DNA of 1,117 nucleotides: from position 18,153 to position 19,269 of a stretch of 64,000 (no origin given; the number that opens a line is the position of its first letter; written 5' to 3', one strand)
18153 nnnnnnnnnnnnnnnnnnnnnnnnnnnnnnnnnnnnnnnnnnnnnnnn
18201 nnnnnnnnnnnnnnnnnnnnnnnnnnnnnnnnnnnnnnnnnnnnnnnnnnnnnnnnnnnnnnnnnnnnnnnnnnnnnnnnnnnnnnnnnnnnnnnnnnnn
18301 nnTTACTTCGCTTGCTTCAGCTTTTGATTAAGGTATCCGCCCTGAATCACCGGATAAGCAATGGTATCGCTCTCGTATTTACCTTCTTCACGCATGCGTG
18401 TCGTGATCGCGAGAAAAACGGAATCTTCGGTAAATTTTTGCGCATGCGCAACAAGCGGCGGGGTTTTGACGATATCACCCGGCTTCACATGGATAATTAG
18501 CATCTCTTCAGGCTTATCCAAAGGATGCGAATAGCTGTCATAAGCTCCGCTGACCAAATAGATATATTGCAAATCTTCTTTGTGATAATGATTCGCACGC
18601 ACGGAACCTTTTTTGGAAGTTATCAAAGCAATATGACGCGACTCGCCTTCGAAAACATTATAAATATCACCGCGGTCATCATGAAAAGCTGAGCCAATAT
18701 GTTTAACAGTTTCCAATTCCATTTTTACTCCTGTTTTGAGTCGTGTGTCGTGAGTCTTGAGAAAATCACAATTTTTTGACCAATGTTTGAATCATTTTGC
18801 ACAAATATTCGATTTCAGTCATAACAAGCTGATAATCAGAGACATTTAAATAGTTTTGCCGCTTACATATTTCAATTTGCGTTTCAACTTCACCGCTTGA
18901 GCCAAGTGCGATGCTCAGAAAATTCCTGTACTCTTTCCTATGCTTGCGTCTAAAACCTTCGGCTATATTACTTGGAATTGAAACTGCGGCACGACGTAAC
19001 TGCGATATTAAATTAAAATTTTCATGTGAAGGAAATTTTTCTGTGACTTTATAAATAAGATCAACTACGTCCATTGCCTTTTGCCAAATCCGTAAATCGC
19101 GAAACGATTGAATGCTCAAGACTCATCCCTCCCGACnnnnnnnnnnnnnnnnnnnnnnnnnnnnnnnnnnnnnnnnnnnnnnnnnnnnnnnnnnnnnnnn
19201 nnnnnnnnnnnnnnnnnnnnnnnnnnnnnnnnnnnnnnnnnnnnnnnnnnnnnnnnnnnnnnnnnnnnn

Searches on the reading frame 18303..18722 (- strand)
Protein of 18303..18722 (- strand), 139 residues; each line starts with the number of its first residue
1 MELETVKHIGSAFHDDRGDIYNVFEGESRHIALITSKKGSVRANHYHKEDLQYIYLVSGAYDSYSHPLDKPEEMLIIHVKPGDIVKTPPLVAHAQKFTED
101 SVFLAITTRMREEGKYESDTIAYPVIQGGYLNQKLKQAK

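Call 84: search_protein_families(library=pfam, proteins=[window:18303-18722:-], max_evalue=0.01)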
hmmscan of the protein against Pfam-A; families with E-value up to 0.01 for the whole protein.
window:18303-18722:- (139 aa): 2 families
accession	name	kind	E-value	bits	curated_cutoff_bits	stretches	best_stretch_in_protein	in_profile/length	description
PF14667.12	Polysacc_synt_C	-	0.00024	21.6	28.7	1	14-95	2-85/111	Polysaccharide biosynthesis C-terminal domain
PF07883.17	Cupin_2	-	0.00036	20.6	27.2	1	34-100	3-61/70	Cupin domain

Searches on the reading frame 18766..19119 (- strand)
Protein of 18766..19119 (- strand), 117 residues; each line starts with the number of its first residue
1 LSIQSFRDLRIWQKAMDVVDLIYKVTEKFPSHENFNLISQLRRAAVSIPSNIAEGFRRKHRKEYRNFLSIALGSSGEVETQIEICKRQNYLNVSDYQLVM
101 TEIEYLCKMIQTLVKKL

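Call 84: search_protein_families(library=pfam, proteins=[window:18766-19119:-], max_evalue=0.01)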
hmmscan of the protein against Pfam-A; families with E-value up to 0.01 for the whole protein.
window:18766-19119:- (117 aa): 2 families
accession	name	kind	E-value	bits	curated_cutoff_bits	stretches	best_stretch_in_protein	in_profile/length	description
PF05635.17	23S_rRNA_IVP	-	1.6e-40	138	33.8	1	7-111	1-105/106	23S rRNA-intervening sequence protein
PF22296.2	bAvd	-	4.2e-05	24.4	40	1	11-116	3-106/107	bAvd-like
